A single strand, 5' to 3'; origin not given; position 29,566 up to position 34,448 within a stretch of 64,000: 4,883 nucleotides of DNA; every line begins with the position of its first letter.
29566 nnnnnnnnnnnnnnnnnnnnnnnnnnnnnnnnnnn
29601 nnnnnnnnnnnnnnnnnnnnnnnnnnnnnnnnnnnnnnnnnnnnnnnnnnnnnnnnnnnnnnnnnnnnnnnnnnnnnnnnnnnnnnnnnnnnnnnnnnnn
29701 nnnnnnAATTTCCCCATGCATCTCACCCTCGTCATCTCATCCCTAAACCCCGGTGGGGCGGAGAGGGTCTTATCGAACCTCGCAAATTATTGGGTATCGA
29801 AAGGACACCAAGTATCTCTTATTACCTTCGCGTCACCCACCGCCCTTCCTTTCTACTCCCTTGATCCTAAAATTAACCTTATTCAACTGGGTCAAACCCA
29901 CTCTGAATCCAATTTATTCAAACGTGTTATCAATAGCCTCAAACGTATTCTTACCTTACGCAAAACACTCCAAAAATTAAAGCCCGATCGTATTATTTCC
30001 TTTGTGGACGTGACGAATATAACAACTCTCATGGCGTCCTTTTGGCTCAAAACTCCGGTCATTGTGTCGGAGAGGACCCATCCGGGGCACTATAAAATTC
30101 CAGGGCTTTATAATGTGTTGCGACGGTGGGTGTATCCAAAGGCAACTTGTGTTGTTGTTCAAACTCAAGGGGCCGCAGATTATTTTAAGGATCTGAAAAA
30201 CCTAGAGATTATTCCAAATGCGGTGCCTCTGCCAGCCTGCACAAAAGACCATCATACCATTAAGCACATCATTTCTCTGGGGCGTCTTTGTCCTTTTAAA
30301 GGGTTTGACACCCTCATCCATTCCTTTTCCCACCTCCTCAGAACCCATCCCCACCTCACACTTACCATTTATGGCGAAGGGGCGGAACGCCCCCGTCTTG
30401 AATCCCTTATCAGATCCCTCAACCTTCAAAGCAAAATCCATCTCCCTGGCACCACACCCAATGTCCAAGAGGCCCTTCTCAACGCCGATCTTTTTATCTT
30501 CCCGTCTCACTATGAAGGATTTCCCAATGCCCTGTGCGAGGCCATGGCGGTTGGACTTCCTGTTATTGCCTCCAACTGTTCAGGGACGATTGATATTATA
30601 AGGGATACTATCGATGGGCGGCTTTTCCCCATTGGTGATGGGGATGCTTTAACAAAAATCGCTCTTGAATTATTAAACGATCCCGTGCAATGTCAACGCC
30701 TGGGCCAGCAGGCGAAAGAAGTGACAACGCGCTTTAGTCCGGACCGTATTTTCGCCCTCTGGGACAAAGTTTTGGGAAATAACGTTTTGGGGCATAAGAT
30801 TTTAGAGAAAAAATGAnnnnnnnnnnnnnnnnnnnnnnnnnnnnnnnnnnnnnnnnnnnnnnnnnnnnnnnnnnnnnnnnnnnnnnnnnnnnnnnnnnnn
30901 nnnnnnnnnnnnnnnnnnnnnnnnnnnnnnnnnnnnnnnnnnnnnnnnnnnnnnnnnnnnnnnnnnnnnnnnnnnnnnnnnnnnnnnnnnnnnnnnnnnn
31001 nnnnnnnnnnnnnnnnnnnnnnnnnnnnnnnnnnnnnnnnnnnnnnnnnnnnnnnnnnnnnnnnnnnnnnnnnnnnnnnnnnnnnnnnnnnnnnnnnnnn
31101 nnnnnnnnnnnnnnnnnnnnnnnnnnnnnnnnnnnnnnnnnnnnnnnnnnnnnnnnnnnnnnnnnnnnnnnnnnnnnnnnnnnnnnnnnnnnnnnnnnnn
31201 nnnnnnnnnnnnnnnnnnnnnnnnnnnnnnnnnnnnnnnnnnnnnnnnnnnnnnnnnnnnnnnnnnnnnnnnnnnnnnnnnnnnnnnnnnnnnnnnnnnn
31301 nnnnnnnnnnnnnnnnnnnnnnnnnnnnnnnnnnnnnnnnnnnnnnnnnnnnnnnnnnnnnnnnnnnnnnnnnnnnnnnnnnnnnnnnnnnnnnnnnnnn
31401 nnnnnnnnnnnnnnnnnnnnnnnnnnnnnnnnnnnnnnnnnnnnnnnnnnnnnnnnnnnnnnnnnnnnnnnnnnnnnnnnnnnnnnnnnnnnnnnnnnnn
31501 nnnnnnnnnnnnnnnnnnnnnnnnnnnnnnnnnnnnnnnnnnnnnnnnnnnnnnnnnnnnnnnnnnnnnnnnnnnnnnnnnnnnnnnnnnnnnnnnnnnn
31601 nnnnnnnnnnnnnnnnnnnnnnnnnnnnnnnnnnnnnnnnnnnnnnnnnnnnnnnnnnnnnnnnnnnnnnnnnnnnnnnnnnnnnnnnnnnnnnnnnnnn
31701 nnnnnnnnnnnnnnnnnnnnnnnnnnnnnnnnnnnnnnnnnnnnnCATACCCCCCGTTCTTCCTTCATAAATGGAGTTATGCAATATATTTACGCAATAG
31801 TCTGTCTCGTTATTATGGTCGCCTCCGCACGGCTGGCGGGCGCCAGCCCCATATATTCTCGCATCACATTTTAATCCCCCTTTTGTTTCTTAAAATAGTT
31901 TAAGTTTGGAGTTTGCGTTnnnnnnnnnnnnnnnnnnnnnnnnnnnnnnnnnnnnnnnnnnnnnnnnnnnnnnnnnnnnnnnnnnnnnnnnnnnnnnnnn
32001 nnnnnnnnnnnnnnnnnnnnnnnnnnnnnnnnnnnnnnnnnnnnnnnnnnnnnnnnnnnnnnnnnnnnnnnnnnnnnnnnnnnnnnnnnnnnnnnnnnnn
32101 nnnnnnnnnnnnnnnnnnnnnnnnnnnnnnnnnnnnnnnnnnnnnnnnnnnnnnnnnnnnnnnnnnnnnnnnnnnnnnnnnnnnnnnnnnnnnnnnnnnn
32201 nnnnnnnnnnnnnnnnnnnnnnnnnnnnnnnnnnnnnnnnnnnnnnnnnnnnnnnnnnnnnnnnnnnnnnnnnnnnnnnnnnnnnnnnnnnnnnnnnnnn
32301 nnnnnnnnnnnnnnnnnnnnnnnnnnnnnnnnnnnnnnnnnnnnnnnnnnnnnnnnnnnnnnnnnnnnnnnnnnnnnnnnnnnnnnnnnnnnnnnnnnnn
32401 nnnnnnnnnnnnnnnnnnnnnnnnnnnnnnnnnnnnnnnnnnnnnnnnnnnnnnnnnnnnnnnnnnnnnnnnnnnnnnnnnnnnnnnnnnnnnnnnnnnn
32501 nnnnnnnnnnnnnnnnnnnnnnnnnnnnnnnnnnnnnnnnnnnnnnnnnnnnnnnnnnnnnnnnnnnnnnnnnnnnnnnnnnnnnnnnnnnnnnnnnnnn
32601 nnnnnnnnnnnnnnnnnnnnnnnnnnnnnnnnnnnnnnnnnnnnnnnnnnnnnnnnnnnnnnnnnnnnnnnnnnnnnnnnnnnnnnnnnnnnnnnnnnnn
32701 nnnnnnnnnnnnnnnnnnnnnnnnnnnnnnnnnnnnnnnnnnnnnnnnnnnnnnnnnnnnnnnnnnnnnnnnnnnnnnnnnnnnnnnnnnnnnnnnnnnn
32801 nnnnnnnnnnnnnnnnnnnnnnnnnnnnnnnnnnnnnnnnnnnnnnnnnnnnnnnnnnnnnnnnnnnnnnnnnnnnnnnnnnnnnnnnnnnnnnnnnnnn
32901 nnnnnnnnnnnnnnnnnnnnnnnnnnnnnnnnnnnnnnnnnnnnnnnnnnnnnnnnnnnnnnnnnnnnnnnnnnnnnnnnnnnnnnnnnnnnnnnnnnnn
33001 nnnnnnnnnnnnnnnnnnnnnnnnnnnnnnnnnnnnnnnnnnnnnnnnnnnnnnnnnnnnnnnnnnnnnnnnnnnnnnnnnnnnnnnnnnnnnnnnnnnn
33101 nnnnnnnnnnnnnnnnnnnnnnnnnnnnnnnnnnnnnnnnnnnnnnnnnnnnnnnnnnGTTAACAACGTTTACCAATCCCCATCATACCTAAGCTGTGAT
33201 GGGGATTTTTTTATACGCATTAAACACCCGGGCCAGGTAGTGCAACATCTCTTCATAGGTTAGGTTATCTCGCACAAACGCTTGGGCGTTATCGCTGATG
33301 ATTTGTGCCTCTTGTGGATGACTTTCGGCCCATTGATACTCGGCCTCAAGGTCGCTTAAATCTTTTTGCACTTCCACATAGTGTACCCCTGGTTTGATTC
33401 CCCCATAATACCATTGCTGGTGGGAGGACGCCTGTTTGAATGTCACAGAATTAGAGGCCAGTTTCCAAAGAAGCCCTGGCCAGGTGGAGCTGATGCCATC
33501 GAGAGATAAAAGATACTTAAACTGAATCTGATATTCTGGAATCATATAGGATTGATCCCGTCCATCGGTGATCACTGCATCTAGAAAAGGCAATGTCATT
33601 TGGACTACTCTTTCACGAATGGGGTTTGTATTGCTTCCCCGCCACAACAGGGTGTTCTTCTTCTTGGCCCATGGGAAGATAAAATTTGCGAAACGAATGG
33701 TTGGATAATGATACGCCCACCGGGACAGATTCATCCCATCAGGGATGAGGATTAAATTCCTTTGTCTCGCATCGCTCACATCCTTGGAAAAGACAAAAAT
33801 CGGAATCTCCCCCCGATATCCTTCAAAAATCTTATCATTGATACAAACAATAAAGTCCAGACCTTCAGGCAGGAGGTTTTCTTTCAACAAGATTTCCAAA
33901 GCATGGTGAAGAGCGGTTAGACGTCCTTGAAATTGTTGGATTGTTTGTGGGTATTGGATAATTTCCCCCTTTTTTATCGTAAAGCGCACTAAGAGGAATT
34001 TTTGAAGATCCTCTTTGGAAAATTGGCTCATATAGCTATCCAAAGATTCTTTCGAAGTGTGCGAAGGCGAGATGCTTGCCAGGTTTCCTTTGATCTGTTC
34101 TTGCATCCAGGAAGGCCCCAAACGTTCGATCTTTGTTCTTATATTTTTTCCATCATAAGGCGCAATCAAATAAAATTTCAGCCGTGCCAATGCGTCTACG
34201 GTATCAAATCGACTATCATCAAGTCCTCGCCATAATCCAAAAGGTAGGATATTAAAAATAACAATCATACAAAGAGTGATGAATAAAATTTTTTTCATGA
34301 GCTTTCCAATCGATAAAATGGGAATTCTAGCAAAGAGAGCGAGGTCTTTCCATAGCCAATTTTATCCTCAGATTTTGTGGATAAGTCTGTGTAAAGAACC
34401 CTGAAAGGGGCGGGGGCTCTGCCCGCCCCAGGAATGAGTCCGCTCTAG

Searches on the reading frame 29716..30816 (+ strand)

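Call 71: search_protein_families(library=pfam, proteins=[window:29716-30816:+], max_evalue=0.00001)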
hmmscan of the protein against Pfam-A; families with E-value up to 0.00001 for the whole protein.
window:29716-30816:+ (366 aa): 5 families
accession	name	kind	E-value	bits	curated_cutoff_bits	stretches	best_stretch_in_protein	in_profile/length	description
PF00534.26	Glycos_transf_1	-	5.1e-38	130.7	26.4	1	183-335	16-171/172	Glycosyl transferases group 1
PF13692.12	Glyco_trans_1_4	-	3.1e-33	115.4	27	1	183-322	2-142/142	Glycosyl transferases group 1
PF13439.12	Glyco_transf_4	-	8.3e-16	58.9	28.5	1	12-171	1-167/170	Glycosyltransferase Family 4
PF13579.12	Glyco_trans_4_4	-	2.6e-14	54.3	29.7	1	13-160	1-145/158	Glycosyl transferase 4-like domain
PF20706.3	GT4-conflict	-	6.9e-11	42.2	26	1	175-301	190-326/385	Family 4 Glycosyltransferase in conflict systems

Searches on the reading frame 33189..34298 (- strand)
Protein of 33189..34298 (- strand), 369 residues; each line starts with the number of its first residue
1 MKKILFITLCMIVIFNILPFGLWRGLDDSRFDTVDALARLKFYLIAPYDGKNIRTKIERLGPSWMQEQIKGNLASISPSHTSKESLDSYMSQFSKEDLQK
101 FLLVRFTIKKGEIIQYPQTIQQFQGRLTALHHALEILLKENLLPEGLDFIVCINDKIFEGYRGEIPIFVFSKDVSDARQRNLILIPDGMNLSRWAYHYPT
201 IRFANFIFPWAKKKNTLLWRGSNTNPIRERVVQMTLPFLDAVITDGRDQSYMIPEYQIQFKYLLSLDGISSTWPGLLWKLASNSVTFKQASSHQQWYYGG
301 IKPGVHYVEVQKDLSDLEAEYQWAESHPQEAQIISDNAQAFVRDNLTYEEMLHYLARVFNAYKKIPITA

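Call 71: search_protein_families(library=pfam, proteins=[window:33189-34298:-], max_evalue=0.00001)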
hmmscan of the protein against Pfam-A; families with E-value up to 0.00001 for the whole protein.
window:33189-34298:- (369 aa): 1 family
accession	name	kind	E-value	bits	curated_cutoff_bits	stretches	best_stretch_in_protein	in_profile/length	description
PF05686.18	Glyco_transf_90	-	3.1e-23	82.8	24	1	187-365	125-322/396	Glycosyl transferase family 90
